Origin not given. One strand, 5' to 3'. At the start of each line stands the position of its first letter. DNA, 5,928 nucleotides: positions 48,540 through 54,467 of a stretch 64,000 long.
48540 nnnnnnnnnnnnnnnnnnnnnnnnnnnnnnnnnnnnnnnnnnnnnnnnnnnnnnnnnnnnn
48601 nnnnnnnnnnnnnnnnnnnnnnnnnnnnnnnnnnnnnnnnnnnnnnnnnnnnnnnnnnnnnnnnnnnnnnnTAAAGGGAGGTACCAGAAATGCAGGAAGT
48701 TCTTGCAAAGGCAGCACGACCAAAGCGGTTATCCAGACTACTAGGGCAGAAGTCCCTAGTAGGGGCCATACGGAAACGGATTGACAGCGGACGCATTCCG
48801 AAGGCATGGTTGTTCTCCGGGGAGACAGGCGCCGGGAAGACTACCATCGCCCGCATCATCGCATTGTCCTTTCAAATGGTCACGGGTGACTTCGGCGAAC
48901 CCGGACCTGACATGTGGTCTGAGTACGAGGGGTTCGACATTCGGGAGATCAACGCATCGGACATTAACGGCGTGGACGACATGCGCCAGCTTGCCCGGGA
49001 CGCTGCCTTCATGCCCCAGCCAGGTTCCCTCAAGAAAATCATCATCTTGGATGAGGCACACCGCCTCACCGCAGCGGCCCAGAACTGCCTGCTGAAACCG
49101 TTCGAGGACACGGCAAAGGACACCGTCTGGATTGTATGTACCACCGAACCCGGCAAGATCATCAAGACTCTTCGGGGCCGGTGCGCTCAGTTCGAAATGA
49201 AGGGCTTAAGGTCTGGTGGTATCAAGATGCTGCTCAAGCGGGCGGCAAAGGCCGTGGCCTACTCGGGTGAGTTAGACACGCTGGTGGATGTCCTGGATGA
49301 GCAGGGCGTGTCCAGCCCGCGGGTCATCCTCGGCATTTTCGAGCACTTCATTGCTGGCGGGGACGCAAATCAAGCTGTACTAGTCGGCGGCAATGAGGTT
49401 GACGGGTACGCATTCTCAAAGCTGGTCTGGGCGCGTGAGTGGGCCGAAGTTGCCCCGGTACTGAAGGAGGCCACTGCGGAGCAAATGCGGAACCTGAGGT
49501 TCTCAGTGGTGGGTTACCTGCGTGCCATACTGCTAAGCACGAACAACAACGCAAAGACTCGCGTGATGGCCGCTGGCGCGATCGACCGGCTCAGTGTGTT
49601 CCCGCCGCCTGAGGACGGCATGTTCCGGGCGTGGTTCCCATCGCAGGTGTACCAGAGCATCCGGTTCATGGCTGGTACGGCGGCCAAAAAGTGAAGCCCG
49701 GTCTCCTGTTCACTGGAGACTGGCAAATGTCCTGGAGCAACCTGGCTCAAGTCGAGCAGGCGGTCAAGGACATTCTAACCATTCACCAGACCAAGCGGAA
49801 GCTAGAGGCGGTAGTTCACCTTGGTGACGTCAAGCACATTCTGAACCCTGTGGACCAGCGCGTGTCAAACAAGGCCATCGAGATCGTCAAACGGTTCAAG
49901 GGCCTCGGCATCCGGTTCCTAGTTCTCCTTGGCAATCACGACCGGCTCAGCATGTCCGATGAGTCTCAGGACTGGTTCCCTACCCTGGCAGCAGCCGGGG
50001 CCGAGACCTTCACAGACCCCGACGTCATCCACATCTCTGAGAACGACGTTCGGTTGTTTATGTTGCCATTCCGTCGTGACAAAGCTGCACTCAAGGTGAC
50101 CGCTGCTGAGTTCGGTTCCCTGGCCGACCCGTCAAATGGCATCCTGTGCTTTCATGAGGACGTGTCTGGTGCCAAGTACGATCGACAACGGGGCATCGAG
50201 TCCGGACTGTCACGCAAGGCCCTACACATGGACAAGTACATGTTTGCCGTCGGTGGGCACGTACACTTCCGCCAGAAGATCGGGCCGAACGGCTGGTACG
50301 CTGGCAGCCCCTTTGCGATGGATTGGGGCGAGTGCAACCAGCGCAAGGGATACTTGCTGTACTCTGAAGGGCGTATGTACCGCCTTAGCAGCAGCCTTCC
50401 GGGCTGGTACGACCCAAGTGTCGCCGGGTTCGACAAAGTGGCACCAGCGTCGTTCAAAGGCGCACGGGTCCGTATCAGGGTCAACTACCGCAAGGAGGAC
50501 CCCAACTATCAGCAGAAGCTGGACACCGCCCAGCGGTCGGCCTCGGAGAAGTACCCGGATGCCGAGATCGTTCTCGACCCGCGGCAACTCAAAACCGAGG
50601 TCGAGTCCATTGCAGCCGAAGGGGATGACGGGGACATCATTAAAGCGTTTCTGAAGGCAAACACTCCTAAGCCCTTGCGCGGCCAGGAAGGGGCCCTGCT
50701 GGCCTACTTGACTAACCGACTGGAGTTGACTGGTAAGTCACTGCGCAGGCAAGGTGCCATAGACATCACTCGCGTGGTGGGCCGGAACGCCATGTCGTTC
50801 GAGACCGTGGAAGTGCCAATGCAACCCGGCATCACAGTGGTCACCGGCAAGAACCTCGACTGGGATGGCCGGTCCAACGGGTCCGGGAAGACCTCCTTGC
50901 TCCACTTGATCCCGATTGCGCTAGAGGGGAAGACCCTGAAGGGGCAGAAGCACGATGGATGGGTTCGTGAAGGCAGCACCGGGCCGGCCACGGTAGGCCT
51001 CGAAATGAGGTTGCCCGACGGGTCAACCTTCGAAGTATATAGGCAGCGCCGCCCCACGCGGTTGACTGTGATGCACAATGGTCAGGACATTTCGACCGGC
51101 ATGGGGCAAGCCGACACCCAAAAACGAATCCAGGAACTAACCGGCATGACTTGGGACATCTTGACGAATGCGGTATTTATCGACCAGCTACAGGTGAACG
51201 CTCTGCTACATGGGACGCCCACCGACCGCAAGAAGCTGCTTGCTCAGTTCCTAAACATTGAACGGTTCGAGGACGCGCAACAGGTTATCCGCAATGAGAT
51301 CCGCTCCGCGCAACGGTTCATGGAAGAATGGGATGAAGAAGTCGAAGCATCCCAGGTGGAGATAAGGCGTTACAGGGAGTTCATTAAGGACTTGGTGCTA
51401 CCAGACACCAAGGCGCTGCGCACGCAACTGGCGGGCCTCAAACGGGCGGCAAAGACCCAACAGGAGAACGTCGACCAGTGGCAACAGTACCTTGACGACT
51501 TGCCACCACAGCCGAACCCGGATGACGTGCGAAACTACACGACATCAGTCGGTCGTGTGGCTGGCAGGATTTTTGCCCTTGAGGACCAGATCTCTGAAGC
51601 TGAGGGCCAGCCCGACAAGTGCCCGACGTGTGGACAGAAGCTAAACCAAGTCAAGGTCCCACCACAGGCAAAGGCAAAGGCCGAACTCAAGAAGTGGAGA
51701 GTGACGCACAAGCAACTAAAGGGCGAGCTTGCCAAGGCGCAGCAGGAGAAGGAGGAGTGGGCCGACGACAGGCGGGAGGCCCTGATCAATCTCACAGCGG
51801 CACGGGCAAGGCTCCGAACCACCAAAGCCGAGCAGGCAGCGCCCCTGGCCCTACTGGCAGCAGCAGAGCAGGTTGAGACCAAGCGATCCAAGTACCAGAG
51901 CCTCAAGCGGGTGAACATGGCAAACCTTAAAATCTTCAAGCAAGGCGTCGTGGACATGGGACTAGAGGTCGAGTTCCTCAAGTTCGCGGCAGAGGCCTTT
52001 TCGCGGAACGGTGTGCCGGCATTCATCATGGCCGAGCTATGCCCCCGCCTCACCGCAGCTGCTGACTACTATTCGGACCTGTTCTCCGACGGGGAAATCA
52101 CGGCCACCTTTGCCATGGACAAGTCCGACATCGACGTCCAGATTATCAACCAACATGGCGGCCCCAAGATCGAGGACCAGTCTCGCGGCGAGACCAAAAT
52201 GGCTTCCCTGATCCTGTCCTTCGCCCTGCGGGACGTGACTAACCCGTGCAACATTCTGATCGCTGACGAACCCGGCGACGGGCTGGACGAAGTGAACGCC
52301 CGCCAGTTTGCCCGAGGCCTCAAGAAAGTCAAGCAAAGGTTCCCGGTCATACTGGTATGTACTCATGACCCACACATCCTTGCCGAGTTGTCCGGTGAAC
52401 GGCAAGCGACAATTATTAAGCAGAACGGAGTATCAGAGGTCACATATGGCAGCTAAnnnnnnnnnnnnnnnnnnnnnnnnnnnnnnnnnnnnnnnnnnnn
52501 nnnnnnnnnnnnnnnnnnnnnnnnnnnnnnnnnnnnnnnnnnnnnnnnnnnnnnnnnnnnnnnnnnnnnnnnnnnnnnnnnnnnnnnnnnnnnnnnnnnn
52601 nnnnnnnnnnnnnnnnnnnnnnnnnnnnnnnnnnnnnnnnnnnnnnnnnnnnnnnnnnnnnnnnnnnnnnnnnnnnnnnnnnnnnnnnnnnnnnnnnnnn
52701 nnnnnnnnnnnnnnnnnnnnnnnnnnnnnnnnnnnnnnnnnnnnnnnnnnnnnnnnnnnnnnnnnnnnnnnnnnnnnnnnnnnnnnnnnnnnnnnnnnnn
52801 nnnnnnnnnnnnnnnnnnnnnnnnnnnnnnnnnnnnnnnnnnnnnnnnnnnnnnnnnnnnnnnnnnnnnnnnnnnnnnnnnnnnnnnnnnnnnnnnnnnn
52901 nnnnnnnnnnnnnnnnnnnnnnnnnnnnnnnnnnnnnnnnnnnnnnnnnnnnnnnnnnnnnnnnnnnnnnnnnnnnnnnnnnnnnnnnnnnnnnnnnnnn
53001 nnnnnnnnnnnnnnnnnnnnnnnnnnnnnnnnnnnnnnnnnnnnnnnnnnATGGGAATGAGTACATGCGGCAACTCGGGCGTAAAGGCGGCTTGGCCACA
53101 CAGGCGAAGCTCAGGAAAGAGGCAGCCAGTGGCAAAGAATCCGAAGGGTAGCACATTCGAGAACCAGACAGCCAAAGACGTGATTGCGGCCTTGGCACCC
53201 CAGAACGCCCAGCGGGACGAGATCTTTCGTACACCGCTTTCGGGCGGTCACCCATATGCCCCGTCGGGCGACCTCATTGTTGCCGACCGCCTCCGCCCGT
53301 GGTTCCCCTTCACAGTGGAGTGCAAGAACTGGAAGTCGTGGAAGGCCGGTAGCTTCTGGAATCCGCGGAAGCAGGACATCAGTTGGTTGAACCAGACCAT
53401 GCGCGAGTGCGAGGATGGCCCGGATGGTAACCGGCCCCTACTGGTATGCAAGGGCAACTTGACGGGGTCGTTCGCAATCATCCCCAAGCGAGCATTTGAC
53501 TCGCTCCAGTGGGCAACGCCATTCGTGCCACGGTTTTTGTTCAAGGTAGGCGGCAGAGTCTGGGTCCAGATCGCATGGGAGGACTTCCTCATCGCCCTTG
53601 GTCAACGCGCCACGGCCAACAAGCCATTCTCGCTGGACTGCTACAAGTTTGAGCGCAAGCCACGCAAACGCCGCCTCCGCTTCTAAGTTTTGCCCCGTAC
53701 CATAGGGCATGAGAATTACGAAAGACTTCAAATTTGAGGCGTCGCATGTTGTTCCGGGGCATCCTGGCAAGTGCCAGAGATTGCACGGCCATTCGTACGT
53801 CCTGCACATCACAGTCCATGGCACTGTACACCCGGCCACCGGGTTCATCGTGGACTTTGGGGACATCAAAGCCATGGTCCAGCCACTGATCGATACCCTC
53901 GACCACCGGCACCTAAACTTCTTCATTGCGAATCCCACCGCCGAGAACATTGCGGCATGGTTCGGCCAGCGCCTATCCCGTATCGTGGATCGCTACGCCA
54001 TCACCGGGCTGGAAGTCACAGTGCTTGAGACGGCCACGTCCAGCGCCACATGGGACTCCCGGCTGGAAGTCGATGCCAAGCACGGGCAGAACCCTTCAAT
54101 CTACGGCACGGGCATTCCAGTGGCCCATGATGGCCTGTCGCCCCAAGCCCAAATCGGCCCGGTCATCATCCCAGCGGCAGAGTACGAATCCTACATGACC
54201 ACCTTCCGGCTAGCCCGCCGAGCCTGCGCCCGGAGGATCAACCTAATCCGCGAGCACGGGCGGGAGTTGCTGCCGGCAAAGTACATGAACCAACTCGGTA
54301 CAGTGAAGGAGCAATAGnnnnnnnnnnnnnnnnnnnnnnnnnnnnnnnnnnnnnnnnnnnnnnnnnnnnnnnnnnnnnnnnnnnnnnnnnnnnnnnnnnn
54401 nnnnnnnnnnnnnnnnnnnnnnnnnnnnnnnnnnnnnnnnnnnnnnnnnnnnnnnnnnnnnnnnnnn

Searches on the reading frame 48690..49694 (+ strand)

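Call 21: search_protein_families(library=pfam, proteins=[window:48690-49694:+], max_evalue=0.001)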
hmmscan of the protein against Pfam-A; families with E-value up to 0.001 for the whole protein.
window:48690-49694:+ (334 aa): 6 families
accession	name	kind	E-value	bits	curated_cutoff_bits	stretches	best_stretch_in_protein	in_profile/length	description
PF13177.12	DNA_pol3_delta2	-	2.2e-20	73.7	27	1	20-172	2-159/161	DNA polymerase III, delta subunit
PF00004.35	AAA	-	2.8e-12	47.7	21.2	1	41-168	2-126/131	ATPase family associated with various cellular activities (AAA)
PF05496.18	RuvB_N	-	8.9e-07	29.2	27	0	10-64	2-60/159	Holliday junction DNA helicase RuvB P-loop domain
PF13401.12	AAA_22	-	0.00029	21.6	27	0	42-139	10-109/130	AAA domain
PF04851.21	ResIII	-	0.00031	21.1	22.5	0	112-132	123-144/164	Type III restriction enzyme, res subunit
PF06414.18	Zeta_toxin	-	0.00055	19.9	22.3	1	31-62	10-41/199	Zeta toxin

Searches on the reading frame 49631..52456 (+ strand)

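Call 22: search_protein_families(library=pfam, proteins=[window:49631-52456:+], max_evalue=0.001)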
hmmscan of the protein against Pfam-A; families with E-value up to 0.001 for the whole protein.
window:49631-52456:+ (941 aa): 3 families
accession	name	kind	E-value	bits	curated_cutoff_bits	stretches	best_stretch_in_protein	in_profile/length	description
PF02463.25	SMC_N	-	1.1e-09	38.5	40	1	380-931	3-215/220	RecF/RecN/SMC N terminal domain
PF13476.12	AAA_23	-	4.5e-09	37.7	27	1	384-581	4-196/201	AAA domain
PF00149.33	Metallophos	-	8e-06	26.8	21.5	1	26-133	4-77/191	Calcineurin-like phosphoesterase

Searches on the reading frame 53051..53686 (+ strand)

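Call 22: search_protein_families(library=pfam, proteins=[window:53051-53686:+], max_evalue=0.001)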
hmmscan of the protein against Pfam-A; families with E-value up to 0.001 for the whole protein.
window:53051-53686:+ (211 aa): 1 family
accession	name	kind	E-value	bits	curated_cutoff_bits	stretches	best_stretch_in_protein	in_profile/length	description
PF24608.2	PDDEXK_15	-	7.3e-12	45.9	27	1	31-151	4-120/164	Phage putative PDDEXK endonuclease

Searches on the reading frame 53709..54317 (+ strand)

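Call 22: search_protein_families(library=pfam, proteins=[window:53709-54317:+], max_evalue=0.001)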
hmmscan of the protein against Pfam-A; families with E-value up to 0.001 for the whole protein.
window:53709-54317:+ (202 aa): 1 family
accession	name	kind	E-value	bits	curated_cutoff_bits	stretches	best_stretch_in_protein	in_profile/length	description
PF01242.24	PTPS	-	2.2e-33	115.2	22.4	1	3-115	2-118/121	6-pyruvoyl tetrahydropterin synthase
